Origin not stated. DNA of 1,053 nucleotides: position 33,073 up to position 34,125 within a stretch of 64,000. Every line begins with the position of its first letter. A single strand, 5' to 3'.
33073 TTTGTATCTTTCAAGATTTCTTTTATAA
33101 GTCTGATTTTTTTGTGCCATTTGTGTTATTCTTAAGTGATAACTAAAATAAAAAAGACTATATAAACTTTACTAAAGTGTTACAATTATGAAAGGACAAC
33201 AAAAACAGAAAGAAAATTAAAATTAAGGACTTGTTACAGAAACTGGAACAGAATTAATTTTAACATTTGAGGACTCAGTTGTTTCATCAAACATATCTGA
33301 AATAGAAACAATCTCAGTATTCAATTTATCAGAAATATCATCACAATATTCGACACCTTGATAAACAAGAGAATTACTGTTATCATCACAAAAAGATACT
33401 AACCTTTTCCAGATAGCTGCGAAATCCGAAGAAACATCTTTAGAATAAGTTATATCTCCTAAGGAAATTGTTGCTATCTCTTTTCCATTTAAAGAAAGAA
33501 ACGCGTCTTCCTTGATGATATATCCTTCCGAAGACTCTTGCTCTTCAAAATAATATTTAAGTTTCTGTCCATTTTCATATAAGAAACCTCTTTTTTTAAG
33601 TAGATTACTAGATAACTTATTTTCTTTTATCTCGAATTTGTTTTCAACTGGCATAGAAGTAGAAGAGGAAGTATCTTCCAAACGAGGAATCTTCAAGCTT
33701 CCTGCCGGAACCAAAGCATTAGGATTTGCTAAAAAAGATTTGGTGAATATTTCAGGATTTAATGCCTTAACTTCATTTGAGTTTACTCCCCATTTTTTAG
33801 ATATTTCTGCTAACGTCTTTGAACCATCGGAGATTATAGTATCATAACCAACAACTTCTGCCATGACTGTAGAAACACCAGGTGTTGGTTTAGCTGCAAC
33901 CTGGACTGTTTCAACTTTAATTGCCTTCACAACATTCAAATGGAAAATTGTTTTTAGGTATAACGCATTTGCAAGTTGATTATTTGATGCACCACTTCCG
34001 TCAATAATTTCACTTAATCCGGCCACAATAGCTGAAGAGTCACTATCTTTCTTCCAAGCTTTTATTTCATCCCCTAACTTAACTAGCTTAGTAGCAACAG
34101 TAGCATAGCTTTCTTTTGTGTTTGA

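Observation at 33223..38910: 1895-aa orphan giant with a Cys-dense hydrophobic core and a LysM-like C-terminal module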

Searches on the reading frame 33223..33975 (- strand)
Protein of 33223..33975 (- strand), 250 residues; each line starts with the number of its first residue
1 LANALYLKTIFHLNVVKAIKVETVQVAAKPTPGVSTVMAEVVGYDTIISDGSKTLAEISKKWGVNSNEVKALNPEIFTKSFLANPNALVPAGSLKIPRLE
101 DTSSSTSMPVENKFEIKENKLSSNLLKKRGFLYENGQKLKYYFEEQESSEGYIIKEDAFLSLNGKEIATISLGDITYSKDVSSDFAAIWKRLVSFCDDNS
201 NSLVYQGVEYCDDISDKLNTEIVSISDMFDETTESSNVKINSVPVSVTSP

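Call 7: search_protein_families(library=pfam, proteins=[window:33223-33975:-], max_evalue=10)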
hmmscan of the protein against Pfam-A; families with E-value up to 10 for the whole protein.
window:33223-33975:- (250 aa): 0 families

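Call 16: find_homologous_proteins(query=window:33226-33933:-, max_evalue=0.01)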
Query window:33226-33933:-: 347 candidates shared short words with the query, none scored E <= 0.01.
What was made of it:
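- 33226..33866 (-): Swappable tail cassette, aa ~1683-1895. The tail searched alone has no homologues (call 16).
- Checked: Only the tail (aa ~1683-1895) has no detectable relative when searched alone (call 16).
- The tail has no homologues (call 16).
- Tried and rejected: Tail-only homology search (aa 1660-1895) against 5.8 billion proteins: nothing at E <= 0.01 (call 16).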

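Call 19: search_protein_families(library=ncbifam, proteins=[window:33226-33933:-], max_evalue=10)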
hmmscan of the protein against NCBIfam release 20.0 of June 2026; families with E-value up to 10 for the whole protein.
window:33226-33933:- (236 aa): 1 family
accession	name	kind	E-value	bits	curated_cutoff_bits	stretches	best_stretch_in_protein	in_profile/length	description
TIGR02899.1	spore_safA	subfamily_domain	0.0024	17.8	67.85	1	40-83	6-43/44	SafA/ExsA family spore coat assembly protein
